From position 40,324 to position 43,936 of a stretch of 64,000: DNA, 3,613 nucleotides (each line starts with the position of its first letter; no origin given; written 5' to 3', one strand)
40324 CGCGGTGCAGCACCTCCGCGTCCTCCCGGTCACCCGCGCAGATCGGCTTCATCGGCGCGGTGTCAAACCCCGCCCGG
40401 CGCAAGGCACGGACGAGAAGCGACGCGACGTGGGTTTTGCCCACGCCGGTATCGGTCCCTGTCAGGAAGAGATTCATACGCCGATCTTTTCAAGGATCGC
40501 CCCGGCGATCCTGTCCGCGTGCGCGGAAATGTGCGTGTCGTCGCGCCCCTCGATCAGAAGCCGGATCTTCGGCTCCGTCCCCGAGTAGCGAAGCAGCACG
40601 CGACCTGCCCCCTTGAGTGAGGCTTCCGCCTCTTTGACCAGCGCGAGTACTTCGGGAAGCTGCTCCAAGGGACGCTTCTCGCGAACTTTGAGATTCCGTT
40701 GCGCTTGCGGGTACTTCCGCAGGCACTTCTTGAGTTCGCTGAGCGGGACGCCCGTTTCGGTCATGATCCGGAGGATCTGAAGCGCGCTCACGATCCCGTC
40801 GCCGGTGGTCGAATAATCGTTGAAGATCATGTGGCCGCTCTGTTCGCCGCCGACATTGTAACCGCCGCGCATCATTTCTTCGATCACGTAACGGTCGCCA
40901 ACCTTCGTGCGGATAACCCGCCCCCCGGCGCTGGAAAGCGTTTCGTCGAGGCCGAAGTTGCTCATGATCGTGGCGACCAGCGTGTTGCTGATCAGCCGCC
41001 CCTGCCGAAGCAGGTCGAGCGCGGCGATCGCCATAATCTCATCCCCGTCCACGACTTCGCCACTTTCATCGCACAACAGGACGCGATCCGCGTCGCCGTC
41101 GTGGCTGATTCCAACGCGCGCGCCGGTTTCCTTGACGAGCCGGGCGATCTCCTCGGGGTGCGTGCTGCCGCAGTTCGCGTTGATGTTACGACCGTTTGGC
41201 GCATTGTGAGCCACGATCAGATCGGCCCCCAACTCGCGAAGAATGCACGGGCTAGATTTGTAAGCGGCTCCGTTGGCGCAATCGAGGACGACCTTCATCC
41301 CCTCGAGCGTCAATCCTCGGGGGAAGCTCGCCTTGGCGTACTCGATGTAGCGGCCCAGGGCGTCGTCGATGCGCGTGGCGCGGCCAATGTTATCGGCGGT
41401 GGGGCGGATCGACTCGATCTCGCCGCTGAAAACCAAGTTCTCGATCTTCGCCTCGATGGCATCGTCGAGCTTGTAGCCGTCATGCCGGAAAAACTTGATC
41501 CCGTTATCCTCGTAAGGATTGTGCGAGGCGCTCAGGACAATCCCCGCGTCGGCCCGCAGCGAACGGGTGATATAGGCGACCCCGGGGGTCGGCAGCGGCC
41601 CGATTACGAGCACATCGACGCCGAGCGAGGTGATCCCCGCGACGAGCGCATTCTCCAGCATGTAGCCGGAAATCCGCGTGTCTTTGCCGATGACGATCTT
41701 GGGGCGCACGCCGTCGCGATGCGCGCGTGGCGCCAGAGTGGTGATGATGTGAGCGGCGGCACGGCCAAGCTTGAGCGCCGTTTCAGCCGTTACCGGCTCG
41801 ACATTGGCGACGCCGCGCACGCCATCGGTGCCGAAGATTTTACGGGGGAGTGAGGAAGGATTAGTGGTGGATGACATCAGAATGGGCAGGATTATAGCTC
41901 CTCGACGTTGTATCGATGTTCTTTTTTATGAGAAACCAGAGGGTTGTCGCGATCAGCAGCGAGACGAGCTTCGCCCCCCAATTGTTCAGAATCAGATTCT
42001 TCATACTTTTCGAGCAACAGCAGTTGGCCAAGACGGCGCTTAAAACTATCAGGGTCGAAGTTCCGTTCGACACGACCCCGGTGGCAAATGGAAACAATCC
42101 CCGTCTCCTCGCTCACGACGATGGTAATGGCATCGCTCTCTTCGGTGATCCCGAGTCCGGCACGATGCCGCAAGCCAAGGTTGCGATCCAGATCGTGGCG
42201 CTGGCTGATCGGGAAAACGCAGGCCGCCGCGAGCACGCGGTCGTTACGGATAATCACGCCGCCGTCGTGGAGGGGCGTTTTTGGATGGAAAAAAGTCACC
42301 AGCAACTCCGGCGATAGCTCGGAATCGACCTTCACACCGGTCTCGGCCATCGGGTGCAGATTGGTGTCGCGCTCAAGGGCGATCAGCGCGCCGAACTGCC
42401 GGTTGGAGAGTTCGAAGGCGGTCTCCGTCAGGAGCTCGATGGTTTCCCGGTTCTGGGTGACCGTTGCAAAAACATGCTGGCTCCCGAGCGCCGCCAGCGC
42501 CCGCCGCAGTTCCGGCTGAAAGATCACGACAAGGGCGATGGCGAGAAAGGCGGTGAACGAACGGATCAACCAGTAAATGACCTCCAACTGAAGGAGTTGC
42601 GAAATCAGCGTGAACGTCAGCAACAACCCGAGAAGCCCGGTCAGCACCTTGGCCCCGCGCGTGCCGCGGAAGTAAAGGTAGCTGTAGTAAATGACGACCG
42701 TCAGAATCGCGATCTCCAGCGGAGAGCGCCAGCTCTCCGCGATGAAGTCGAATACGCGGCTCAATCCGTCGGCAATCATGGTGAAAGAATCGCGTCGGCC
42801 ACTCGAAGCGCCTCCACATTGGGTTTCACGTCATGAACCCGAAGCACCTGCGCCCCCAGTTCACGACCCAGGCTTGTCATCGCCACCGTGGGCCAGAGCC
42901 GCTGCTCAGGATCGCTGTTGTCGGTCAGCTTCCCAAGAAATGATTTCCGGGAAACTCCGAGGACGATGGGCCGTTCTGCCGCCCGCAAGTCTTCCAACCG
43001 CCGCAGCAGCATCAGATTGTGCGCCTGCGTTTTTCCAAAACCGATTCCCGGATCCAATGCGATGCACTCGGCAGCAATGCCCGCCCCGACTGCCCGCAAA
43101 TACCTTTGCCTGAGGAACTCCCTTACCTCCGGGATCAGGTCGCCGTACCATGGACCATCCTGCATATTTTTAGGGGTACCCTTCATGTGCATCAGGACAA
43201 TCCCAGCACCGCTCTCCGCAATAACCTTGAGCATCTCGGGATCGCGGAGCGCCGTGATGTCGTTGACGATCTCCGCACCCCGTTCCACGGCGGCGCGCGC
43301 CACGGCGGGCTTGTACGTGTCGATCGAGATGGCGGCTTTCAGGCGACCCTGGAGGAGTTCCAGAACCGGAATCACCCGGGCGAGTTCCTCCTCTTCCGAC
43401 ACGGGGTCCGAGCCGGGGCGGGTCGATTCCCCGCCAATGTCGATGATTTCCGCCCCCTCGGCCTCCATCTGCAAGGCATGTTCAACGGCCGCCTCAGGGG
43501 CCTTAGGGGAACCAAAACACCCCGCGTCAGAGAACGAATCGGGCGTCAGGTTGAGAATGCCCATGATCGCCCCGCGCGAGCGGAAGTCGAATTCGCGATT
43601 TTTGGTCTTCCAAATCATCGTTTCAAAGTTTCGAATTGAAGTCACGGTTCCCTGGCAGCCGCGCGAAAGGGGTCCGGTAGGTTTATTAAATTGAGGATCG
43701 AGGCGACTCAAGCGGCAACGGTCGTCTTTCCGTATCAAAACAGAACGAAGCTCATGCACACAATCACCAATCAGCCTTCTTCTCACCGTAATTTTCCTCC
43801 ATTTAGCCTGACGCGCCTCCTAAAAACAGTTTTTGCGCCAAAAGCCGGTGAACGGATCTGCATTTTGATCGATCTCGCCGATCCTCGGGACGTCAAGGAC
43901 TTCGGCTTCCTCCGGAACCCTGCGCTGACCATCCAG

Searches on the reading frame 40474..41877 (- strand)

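Call 78: search_protein_families(library=pfam, proteins=[window:40474-41877:-], max_evalue=0.00001)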
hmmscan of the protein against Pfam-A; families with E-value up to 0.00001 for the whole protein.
window:40474-41877:- (467 aa): 4 families
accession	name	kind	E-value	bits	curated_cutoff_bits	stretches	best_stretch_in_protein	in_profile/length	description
PF02878.22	PGM_PMM_I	-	5.8e-44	149.6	22.5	1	12-152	1-134/138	Phosphoglucomutase/phosphomannomutase, alpha/beta/alpha domain I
PF02880.22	PGM_PMM_III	-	5.9e-38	130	20.7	1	277-388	1-114/115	Phosphoglucomutase/phosphomannomutase, alpha/beta/alpha domain III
PF02879.22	PGM_PMM_II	-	1e-15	58.6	29.3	1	176-273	2-103/103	Phosphoglucomutase/phosphomannomutase, alpha/beta/alpha domain II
PF00408.26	PGM_PMM_IV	-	3e-15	56.5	23.1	1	395-458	3-66/68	Phosphoglucomutase/phosphomannomutase, C-terminal domain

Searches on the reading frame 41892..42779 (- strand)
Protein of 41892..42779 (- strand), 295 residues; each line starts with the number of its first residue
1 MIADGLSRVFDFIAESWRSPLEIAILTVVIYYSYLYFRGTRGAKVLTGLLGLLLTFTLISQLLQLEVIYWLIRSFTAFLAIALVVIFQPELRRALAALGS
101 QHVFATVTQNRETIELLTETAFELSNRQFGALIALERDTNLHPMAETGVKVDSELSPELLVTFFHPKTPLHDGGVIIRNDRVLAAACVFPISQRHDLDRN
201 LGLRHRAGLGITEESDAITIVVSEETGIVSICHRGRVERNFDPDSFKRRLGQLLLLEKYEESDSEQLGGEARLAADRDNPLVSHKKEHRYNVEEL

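Call 78: search_protein_families(library=pfam, proteins=[window:41892-42779:-], max_evalue=0.00001)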
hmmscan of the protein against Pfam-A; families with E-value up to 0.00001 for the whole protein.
window:41892-42779:- (295 aa): 2 families
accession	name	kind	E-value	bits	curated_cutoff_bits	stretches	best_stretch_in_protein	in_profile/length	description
PF02457.21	DAC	-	1.5e-39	134.7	27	1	120-236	3-118/119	DisA bacterial checkpoint controller nucleotide-binding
PF19293.4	CdaA_N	-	8.1e-09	36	23.8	1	21-90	11-80/81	CdaA N-terminal transmembrane domain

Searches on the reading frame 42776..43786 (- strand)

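Call 78: search_protein_families(library=pfam, proteins=[window:42776-43786:-], max_evalue=0.00001)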
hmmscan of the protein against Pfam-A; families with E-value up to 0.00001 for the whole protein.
window:42776-43786:- (336 aa): 1 family
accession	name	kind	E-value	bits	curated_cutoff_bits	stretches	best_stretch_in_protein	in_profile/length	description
PF00809.28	Pterin_bind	-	2.3e-83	280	25.5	1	75-318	1-244/244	Pterin binding enzyme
